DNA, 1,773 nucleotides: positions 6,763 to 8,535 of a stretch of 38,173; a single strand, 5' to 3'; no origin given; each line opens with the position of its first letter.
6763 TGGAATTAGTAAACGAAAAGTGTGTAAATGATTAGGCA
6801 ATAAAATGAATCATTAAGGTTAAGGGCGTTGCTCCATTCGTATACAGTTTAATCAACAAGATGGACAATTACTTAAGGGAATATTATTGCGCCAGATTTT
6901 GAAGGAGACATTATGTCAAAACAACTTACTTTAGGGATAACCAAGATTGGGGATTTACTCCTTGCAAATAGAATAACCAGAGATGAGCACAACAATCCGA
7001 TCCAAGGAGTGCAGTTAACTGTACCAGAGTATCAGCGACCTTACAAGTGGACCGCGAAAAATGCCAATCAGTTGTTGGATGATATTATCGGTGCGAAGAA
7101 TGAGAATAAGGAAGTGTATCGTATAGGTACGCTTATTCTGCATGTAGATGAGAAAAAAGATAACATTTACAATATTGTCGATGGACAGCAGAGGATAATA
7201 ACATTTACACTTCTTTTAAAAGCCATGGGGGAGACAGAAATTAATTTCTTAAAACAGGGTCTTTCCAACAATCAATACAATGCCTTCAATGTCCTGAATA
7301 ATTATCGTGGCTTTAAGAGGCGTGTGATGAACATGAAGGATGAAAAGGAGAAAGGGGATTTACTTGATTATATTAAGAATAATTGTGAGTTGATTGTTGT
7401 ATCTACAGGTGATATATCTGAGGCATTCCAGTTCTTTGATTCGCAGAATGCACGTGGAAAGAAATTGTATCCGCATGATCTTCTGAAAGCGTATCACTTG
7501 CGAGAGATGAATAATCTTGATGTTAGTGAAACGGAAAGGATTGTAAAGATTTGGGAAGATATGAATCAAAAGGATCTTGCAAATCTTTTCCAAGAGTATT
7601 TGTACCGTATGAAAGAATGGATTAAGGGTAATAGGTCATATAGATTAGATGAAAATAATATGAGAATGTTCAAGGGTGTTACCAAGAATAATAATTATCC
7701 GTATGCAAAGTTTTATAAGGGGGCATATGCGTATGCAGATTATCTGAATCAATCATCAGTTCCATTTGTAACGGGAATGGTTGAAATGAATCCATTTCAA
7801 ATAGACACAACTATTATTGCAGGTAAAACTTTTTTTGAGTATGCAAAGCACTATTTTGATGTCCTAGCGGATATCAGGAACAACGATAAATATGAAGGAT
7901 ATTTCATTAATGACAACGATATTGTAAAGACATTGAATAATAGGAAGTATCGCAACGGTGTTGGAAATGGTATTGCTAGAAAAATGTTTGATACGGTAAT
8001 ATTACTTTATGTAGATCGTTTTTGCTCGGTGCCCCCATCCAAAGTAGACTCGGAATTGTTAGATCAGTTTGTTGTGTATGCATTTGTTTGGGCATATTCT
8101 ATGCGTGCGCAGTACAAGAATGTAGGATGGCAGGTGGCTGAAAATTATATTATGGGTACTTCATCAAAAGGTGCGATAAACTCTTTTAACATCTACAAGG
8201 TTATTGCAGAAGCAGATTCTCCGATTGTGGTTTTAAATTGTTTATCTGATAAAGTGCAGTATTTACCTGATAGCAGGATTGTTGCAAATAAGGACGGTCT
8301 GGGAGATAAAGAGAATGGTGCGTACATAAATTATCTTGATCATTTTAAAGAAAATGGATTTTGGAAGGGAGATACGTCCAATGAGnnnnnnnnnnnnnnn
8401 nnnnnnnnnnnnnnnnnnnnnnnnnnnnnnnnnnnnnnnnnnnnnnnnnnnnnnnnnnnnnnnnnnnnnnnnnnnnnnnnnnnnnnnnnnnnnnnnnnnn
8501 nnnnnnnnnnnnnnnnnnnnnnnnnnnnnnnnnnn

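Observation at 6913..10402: Translationally coupled DUF262-only + full GmrSD-like (DUF262/DUF1524) gene pair with no methyltransferase: candidate two-subunit modification-dependent defence module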

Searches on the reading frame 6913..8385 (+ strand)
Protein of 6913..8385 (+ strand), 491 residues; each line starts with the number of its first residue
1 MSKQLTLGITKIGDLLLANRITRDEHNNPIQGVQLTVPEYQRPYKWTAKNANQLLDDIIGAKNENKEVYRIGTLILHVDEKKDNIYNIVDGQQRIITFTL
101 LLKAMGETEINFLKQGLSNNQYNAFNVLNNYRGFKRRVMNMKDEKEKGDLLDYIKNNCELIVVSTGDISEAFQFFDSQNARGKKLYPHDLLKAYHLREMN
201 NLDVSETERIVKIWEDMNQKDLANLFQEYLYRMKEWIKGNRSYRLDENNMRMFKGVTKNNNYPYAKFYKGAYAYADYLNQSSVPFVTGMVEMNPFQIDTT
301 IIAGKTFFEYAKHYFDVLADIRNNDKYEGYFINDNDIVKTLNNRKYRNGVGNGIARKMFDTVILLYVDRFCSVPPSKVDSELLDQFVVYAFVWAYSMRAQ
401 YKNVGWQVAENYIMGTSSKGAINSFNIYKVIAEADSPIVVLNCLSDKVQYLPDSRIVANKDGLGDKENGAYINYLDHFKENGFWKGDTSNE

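Call 3: search_protein_families(library=pfam, proteins=[window:6913-8385:+], max_evalue=0.1)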
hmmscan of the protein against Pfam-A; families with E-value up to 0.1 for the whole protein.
window:6913-8385:+ (491 aa): 5 families
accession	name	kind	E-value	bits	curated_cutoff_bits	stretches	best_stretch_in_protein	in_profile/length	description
PF25202.1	DUF7834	-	1.4e-54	185.9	27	1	207-450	2-226/235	Family of unknown function (DUF7834)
PF03235.19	GmrSD_N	-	2.9e-30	106.3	33.2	1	30-195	9-198/199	GmrSD restriction endonuclease, N-terminal domain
PF13911.12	AhpC-TSA_2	-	0.00069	20.4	27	1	155-241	11-87/114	AhpC/TSA antioxidant enzyme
PF08616.15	SPA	-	0.043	14.3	22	0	262-324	65-107/113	Stabilization of polarity axis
PF11417.13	Inhibitor_G39P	-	0.055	14.4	22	0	192-219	13-40/69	Loader and inhibitor of phage G40P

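Call 4: search_protein_families(library=padloc, proteins=[window:6913-8385:+], max_evalue=0.1)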
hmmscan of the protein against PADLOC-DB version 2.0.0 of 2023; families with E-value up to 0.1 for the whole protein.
window:6913-8385:+ (491 aa): 30 families (the best 25 are shown)
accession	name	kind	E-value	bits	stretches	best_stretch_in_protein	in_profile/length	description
PDLC04157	HEC-06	-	1.1e-31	108.1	2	30-108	18-95/558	-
PDLC04154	HEC-06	-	6.8e-26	89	2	32-117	21-104/569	-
PDLC04155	HEC-06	-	9.6e-26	88.4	2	34-105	20-90/562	-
PDLC02691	Orf5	-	8.5e-24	82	2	34-109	20-94/579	Orf5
PDLC02686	Orf5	-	1.1e-22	78.2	2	32-105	18-96/566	Orf5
PDLC02695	Orf5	-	4.5e-22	76.2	2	34-112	19-105/601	Orf5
PDLC02687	Orf5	-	9.3e-22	75.5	2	32-117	15-98/543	Orf5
PDLC02701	Orf5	-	1.1e-20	71.6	2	149-253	203-308/596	Orf5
PDLC02690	Orf5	-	5.2e-19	66.5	2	36-105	11-79/531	Orf5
PDLC02700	Orf5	-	1.1e-18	65.4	2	34-107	11-85/555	Orf5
PDLC02693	Orf5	-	1.5e-18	65.1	2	34-107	8-85/543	Orf5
PDLC02694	Orf5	-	5e-16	56.5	2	35-133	18-130/574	Orf5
PDLC04156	HEC-06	-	1.7e-15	54.6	2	34-105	20-91/562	-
PDLC02790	SspE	-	5.2e-13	45.9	2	31-113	12-109/776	SspE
PDLC02699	Orf5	-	8.1e-13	45.9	1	36-107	2-68/530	Orf5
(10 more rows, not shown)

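Call 5: search_protein_families(library=ncbifam, proteins=[window:6913-8385:+], max_evalue=0.1)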
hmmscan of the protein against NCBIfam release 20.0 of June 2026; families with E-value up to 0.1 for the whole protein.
window:6913-8385:+ (491 aa): 2 families
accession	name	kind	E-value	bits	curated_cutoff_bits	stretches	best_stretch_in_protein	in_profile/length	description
NF041060.1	DpdB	equivalog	0.0047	15.9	300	1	63-99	89-125/352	DGQHR domain-containing protein DpdB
TIGR03187.1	DGQHR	domain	0.011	15.5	58.85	1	65-130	84-147/276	DGQHR domain-containing protein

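Call 13: find_homologous_proteins(query=window:6913-8385:+, max_evalue=0.00001)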
Query window:6913-8385:+ (491 aa): 6029 proteins with E <= 0.00001 among 8000 candidates; the best 120 are listed.
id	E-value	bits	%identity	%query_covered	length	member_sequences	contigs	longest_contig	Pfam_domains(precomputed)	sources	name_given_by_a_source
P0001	0.0e+0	1118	100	100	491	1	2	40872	PF25202.2,PF03235.20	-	-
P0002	1.5e-289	979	88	100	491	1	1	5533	PF25202.2,PF03235.20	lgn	-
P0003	2.2e-258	876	78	100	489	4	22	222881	PF25202.2,PF03235.20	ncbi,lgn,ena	-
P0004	2.6e-234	797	71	100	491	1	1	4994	PF25202.2,PF03235.20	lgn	-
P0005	4.4e-232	789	71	100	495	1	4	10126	PF25202.2,PF03235.20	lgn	-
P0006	1.3e-227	775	70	100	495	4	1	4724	PF25202.2,PF03235.20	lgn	-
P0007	1.4e-227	774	70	99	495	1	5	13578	PF25202.2,PF03235.20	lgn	-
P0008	7.2e-222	756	67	99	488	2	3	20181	PF25202.2,PF03235.20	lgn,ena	-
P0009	1.1e-220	752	67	99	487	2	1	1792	PF25202.2,PF03235.20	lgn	-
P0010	4.5e-217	740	67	99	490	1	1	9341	PF25202.2,PF03235.20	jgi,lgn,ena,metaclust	metaclust:\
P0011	6.9e-215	733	66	99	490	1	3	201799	PF25202.2,PF03235.20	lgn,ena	-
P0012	1.3e-214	732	66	99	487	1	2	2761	PF25202.2,PF03235.20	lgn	-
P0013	1.4e-214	732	66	99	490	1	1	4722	PF25202.2,PF03235.20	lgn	-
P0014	1.7e-214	731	67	99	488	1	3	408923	PF25202.2,PF03235.20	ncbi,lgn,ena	-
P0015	2.4e-214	731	66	99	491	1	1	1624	PF25202.2,PF03235.20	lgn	-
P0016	4.7e-214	730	66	99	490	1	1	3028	PF25202.2,PF03235.20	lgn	-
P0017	4.9e-214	730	65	99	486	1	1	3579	PF25202.2,PF03235.20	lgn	-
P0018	6.0e-214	730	66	98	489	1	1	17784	PF25202.2,PF03235.20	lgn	-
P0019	8.3e-214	729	67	99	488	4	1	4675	PF25202.2,PF03235.20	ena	-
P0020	8.4e-214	729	66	99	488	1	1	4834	PF25202.2,PF03235.20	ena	-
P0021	1.2e-213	729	69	99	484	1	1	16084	PF25202.2,PF03235.20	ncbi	-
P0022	1.6e-213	728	66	99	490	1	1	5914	PF25202.2,PF03235.20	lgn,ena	-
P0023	1.8e-213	728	66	99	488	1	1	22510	PF25202.2,PF03235.20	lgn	-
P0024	3.3e-213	727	67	98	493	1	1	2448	PF25202.2,PF03235.20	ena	-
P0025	6.1e-213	726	67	99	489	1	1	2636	PF25202.2,PF03235.20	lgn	-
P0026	1.8e-212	725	66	99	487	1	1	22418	PF25202.2,PF03235.20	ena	-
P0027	1.9e-212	725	65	98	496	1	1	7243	PF25202.2,PF03235.20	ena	-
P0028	4.0e-212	724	65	99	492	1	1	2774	PF25202.2,PF03235.20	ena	-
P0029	4.3e-212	723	66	99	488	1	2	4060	PF25202.2,PF03235.20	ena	-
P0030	5.0e-212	723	65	98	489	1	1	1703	PF25202.2,PF03235.20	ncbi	-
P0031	5.9e-212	723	66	99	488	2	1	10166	PF25202.2,PF03235.20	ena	-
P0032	3.9e-211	720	66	99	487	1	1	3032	PF25202.2,PF03235.20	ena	-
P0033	4.0e-211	720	65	100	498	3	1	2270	PF25202.2,PF03235.20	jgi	jgi:hypothetical protein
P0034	4.3e-211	720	65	99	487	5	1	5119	PF25202.2,PF03235.20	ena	-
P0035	8.2e-211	719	65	99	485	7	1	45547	PF25202.2,PF03235.20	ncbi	-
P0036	9.5e-211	719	67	98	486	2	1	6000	PF25202.2,PF03235.20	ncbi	-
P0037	1.0e-210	719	65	98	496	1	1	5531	PF25202.2,PF03235.20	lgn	-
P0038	1.1e-210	719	65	99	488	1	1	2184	PF25202.2,PF03235.20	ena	-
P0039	1.3e-210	719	64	99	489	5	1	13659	PF25202.2,PF03235.20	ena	-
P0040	1.4e-210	718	65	99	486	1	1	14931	PF25202.2,PF03235.20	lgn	-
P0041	2.9e-210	717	64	99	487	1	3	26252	PF25202.2,PF03235.20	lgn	-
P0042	2.9e-210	717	64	100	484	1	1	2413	PF25202.2,PF03235.20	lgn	-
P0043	3.3e-210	717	65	99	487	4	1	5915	PF25202.2,PF03235.20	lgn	-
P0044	5.1e-210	717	65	99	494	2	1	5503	PF25202.2,PF03235.20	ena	-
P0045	5.4e-210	717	64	99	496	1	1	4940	PF25202.2,PF03235.20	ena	-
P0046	6.9e-210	716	64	99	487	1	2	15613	PF25202.2,PF03235.20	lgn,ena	-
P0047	7.3e-210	716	64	99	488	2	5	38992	PF25202.2,PF03235.20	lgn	-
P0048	7.9e-210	716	65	99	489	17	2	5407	PF25202.2,PF03235.20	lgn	-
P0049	8.9e-210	716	65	99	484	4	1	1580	PF25202.2,PF03235.20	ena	-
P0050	9.6e-210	716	65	98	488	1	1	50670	PF25202.2,PF03235.20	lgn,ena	-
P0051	1.1e-209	715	65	99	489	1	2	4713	PF25202.2,PF03235.20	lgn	-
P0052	1.1e-209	715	65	98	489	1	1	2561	PF25202.2,PF03235.20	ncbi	-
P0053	1.8e-209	715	64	99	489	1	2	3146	PF25202.2,PF03235.20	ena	-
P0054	2.2e-209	714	65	99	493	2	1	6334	PF25202.2,PF03235.20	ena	-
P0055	3.2e-209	714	66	98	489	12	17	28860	PF25202.2,PF03235.20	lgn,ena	-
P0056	3.5e-209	714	65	98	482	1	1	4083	PF25202.2,PF03235.20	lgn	-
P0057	3.7e-209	714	66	99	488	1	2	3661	PF25202.2,PF03235.20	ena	-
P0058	3.9e-209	714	65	99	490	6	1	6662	PF25202.2,PF03235.20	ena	-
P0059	4.4e-209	713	65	99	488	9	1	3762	PF25202.2,PF03235.20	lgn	-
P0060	4.5e-209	713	65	98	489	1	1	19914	PF25202.2,PF03235.20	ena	-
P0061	4.5e-209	713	66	99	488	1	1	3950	PF25202.2,PF03235.20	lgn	-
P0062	4.6e-209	713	65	99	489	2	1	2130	PF25202.2,PF03235.20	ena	-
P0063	4.7e-209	713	66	99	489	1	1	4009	PF25202.2,PF03235.20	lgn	-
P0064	4.8e-209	713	66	99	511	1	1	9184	PF25202.2,PF03235.20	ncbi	-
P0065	6.9e-209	713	65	99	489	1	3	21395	PF25202.2,PF03235.20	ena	-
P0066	7.0e-209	713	64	100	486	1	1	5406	PF25202.2,PF03235.20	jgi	jgi:hypothetical protein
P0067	7.0e-209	713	65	98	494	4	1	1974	PF25202.2,PF03235.20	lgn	-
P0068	8.1e-209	713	65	99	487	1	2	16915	PF25202.2,PF03235.20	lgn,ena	-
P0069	1.1e-208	712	66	98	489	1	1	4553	PF25202.2,PF03235.20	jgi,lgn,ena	-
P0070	1.2e-208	712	65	100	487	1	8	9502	PF25202.2,PF03235.20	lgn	-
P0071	1.5e-208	712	63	100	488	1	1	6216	PF25202.2,PF03235.20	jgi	-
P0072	1.7e-208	712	65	98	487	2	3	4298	PF25202.2,PF03235.20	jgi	jgi:uncharacterized protein with ParB-like and HNH nuclease domain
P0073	1.8e-208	711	64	100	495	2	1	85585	PF25202.2,PF03235.20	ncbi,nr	ncbi:MAG: DUF262 domain-containing protein [Lachnospiraceae bacterium]|nr:DUF262 domain-containing p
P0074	2.0e-208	711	65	98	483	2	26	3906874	PF25202.2,PF03235.20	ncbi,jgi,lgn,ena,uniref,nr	ncbi:MAG: DUF262 domain-containing protein [Candidatus Accumulibacter phosphatis]|jgi:hypothetical p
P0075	2.1e-208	711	64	99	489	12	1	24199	PF25202.2,PF03235.20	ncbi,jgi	jgi:hypothetical protein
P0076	2.1e-208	711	64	100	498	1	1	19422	PF25202.2,PF03235.20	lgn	-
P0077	2.4e-208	711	64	100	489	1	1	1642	PF25202.2,PF03235.20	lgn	-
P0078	2.8e-208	711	63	100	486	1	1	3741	PF25202.2,PF03235.20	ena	-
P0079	3.1e-208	711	66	99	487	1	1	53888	PF25202.2,PF03235.20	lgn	-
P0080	3.1e-208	711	66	99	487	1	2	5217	PF25202.2,PF03235.20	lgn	-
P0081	3.2e-208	711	65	99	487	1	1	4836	PF25202.2,PF03235.20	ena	-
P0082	3.2e-208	711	65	98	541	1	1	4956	PF25202.2,PF03235.20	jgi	jgi:hypothetical protein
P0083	3.4e-208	711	63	100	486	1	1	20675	PF25202.2,PF03235.20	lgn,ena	-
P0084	3.5e-208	711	65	100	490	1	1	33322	PF25202.2,PF03235.20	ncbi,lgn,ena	-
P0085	3.6e-208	710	65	99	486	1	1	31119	PF25202.2,PF03235.20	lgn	-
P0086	3.7e-208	710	65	98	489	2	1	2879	PF25202.2,PF03235.20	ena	-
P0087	3.8e-208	710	66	99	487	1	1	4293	PF25202.2,PF03235.20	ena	-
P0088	4.3e-208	710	64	99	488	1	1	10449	PF25202.2,PF03235.20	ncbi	-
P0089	6.0e-208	710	63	100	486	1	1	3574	PF25202.2,PF03235.20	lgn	-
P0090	6.2e-208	710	64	99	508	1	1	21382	PF25202.2,PF03235.20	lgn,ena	-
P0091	6.4e-208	710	63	100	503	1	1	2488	PF25202.2,PF03235.20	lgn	-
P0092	6.7e-208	710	64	99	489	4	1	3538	PF25202.2,PF03235.20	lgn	-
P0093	7.2e-208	709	63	100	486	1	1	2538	PF25202.2,PF03235.20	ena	-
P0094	7.7e-208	709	65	99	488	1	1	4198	PF25202.2,PF03235.20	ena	-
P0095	1.1e-207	709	65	100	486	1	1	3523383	PF25202.2,PF03235.20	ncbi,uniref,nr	ncbi:DUF262 domain-containing protein [Desulfotalea psychrophila]|uniref:Uncharacterized protein n=1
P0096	1.1e-207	709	64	100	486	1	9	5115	PF25202.2,PF03235.20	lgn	-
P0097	1.2e-207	709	65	98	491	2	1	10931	PF25202.2,PF03235.20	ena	-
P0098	1.3e-207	709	66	99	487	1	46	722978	PF25202.2,PF03235.20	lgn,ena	-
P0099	1.4e-207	709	64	99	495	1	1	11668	PF25202.2,PF03235.20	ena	-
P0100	1.4e-207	709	65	98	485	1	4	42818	PF25202.2,PF03235.20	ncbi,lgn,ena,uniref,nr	ncbi:DUF262 domain-containing protein [Butyrivibrio sp.]|uniref:DUF262 domain-containing protein n=1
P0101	1.4e-207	709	66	99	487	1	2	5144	PF25202.2,PF03235.20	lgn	-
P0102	1.5e-207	708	63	100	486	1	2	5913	PF25202.2,PF03235.20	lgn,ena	-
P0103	1.5e-207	708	63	100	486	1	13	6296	PF25202.2,PF03235.20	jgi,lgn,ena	jgi:hypothetical protein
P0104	1.6e-207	708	63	100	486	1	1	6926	PF25202.2,PF03235.20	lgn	-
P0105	1.6e-207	708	63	100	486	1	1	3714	PF25202.2,PF03235.20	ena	-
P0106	1.6e-207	708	64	100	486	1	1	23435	PF25202.2,PF03235.20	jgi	-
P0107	1.6e-207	708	65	99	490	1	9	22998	PF25202.2,PF03235.20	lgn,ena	-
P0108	1.6e-207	708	65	99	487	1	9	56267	PF25202.2,PF03235.20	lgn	-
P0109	1.7e-207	708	64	100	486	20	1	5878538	PF25202.2,PF03235.20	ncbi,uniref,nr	ncbi:DUF262 domain-containing protein [Clostridium sp. OS1-26]|uniref:DUF262 domain-containing prote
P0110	1.8e-207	708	65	98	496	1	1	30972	PF25202.2,PF03235.20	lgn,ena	-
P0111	2.3e-207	708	63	99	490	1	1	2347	PF25202.2,PF03235.20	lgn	-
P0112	2.6e-207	708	65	99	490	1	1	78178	PF25202.2,PF03235.20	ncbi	-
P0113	2.7e-207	708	64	98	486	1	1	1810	PF25202.2,PF03235.20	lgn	-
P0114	2.9e-207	708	63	100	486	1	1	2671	PF25202.2,PF03235.20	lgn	-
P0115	2.9e-207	707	65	98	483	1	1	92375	PF25202.2,PF03235.20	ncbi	ncbi:MAG: DUF262 domain-containing protein [Syntrophales bacterium]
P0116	2.9e-207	707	63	100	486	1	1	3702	PF25202.2,PF03235.20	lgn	-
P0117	3.0e-207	707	63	100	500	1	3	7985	PF25202.2,PF03235.20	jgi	jgi:hypothetical protein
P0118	3.1e-207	707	64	100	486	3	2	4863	PF25202.2,PF03235.20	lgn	-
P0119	3.3e-207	707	63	99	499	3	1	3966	PF25202.2,PF03235.20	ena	-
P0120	3.6e-207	707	65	99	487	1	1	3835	PF25202.2,PF03235.20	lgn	-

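Call 14: search_solved_structures(query=window:6913-8385:+, max_evalue=0.01, show_alignments=1)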
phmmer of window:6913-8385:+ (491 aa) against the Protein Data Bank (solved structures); distinct sequences matched with E-value up to 0.01: 0.

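Call 23: find_related_loci(query=window:6913-8385:+, collection=genome_contigs, flank=6000)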
Query window:6913-8385:+ (491 aa) in genome_contigs; peptide patterns used: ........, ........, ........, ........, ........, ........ (x = any residue, [..] = any of these).
76 stretches matched a pattern; 18 encode a relative of the query (tblastn E <= 1e-3); 18 distinct loci.
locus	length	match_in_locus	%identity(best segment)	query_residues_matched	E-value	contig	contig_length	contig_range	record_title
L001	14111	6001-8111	65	1-486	0e+0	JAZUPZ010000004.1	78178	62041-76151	MAG: Clostridia bacterium isolate T1900044862_TS20190328.MAGScoT_cleanbin_000003 SGB_3106_k141_1616160, whole genome sho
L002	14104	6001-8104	64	1-490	0e+0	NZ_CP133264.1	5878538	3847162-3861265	Clostridium sp. OS1-26 chromosome, complete genome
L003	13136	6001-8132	65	1-487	0e+0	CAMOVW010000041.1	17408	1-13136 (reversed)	MAG: uncultured Clostridia bacterium isolate SRR873600_bin.140_metaWRAP_v1.3_MAG genome assembly, contig: NODE_6701_leng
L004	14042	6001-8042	65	5-487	0e+0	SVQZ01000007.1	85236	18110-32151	MAG: Oscillospiraceae bacterium isolate SIG630 NODE_1640_length_85236_cov_3.204138, whole genome shotgun sequence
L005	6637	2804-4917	63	1-483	0e+0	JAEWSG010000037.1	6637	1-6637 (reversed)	MAG: Bacillota bacterium isolate OH_SBrB_95 k127_742308, whole genome shotgun sequence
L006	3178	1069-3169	63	1-490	0e+0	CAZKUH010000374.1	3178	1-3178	MAG TPA_asm: uncultured Enterobacterales bacterium isolate SRP216583_co2_82 genome assembly, contig: NODE_29493_length_3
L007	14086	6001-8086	63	1-483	0e+0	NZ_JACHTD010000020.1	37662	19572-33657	Myroides sp. NP-2 NODE_20_length_37662_cov_78.104143, whole genome shotgun sequence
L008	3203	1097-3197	61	1-483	0e+0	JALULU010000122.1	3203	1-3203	MAG: Acidobacteria bacterium isolate S145_maxbin2_scaf2bin.107 S145_NODE_21153_length_3203_cov_3.527958, whole genome sh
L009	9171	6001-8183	55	1-484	7e-174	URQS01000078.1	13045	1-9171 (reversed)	uncultured Prevotella sp. isolate UMGS1250 genome assembly, contig: NODE_686_length_13045_cov_22.438722, whole genome sh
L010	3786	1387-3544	51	2-478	6e-170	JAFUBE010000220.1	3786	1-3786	MAG: Eggerthellaceae bacterium isolate RGIG4335 Roe_deer_Jejunum-1__c45508, whole genome shotgun sequence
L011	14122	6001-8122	64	1-483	0e+0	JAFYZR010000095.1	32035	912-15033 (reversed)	MAG: Paludibacteraceae bacterium isolate RGIG7568 Water_buffalos_Omasum-3__c605591, whole genome shotgun sequence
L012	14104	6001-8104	63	1-490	0e+0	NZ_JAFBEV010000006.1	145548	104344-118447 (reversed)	Sporolactobacillus spathodeae strain DSM 100968 Ga0454072_06, whole genome shotgun sequence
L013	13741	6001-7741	43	1-483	1e-91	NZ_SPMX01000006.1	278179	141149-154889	Candidatus Accumulibacter contiguus isolate SBR_L PAO6_binned_c6, whole genome shotgun sequence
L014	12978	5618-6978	61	37-483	7e-91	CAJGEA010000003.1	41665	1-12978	MAG: uncultured Clostridia bacterium isolate MAG55 genome assembly, contig: k141_7407590_length_41665_cov_18.9958, whole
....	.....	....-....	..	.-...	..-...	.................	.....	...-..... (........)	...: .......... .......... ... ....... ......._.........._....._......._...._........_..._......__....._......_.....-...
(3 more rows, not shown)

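Call 24: search_dna_similar(query=window:6913-8385:+, collection=plasmids, mode=protein, max_rows=40, rows=spread)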
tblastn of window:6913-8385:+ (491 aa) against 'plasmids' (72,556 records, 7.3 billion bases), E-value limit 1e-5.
Records with a match: 1017; places in all: 1024; records where one place covers at least 80% of the query: 409.
Best place of each record, by identity: <60% 1017.
By first word of the organism name: Klebsiella 907; Enterobacter 23; Escherichia 11; Acinetobacter 9; Lactiplantibacillus 7; Raoultella 6; Serratia 5; Synechocystis 5; Vibrio 4; Enterococcus 4; and 28 more.
By predicted mobility (MOB-suite, as given by PLSDB): conjugative 823; non-mobilizable 137; mobilizable 57.
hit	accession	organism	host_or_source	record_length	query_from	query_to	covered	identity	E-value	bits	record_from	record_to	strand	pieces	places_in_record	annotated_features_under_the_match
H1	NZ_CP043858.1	Aliarcobacter cibarius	cell culture,Poultry carcass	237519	30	456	87%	35.3%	1e-68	245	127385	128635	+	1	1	DUF262 domain-containing protein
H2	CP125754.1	Klebsiella pneumoniae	Homo sapiens,bronchoalveolar lavage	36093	27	437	84%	30.5%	1e-55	207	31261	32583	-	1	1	DUF262 domain-containing protein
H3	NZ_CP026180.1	Klebsiella pneumoniae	-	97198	27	437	84%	30.5%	1e-55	207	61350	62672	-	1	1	DUF262 domain-containing protein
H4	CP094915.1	Klebsiella pneumoniae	Homo sapiens,whole organism,rectum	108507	27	437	84%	30.5%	1e-55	207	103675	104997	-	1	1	DUF262 domain-containing protein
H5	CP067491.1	Klebsiella pneumoniae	Homo sapiens,urine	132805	27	437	84%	30.5%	1e-55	207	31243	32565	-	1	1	DUF262 domain-containing protein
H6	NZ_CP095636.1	Klebsiella pneumoniae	Homo sapiens,Pure culture one microbial ...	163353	27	437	84%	30.5%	1e-55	207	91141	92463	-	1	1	DUF262 domain-containing protein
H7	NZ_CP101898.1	Klebsiella pneumoniae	Homo sapiens,urine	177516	27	437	84%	30.5%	1e-55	207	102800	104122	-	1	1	DUF262 domain-containing protein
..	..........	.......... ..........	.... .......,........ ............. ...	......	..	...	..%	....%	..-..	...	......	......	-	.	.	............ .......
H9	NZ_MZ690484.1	Klebsiella pneumoniae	-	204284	27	437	84%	30.5%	1e-55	207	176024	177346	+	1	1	DUF262 domain-containing protein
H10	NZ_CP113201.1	Klebsiella pneumoniae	environment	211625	27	437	84%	30.5%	1e-55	207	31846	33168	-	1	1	DUF262 domain-containing protein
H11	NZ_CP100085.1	Klebsiella pneumoniae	Homo sapiens,sputum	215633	27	437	84%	30.5%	1e-55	207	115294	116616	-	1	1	DUF262 domain-containing protein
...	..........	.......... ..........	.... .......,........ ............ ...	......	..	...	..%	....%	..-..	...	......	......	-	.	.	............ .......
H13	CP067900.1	Klebsiella pneumoniae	Homo sapiens,urine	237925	27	437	84%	30.5%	1e-55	207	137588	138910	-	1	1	DUF262 domain-containing protein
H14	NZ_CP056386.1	Klebsiella pneumoniae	culture,Freshwater sample from ...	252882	27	437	84%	30.5%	1e-55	207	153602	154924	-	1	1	DUF262 domain-containing protein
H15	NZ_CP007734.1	Klebsiella pneumoniae subsp. pneumoniae KPNIH27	groin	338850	27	437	84%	30.5%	1e-55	207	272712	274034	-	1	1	DUF262 domain-containing protein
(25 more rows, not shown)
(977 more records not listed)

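Call 35: get_annotated_region(hit=H2, flank=4000)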
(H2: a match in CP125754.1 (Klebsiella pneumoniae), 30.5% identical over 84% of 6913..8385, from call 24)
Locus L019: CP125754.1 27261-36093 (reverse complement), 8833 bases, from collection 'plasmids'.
description: Klebsiella pneumoniae strain NU-CRE166 plasmid pNUCRE-166_4, complete sequence
organism: Klebsiella pneumoniae (NCBI taxid 573)
taxonomy: Bacteria; Pseudomonadota; Gammaproteobacteria; Enterobacterales; Enterobacteriaceae; Klebsiella; Klebsiella pneumoniae
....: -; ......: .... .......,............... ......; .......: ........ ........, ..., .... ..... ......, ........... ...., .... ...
typing (MOB-suite, as given by PLSDB): non-mobilizable; replicon rep_cluster_1418
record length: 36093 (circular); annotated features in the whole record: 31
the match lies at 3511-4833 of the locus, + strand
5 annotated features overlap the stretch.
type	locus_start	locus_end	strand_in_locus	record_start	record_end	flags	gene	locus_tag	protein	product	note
CDS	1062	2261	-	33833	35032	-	-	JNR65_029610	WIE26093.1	IS91 family transposase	-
CDS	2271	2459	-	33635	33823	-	-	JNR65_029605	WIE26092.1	hypothetical protein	-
CDS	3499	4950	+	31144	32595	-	-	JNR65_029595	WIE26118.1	DUF262 domain-containing protein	-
CDS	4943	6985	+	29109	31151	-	-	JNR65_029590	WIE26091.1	DUF262 domain-containing HNH endonuclease family protein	-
CDS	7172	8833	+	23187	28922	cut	-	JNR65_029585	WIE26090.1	DUF4011 domain-containing protein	-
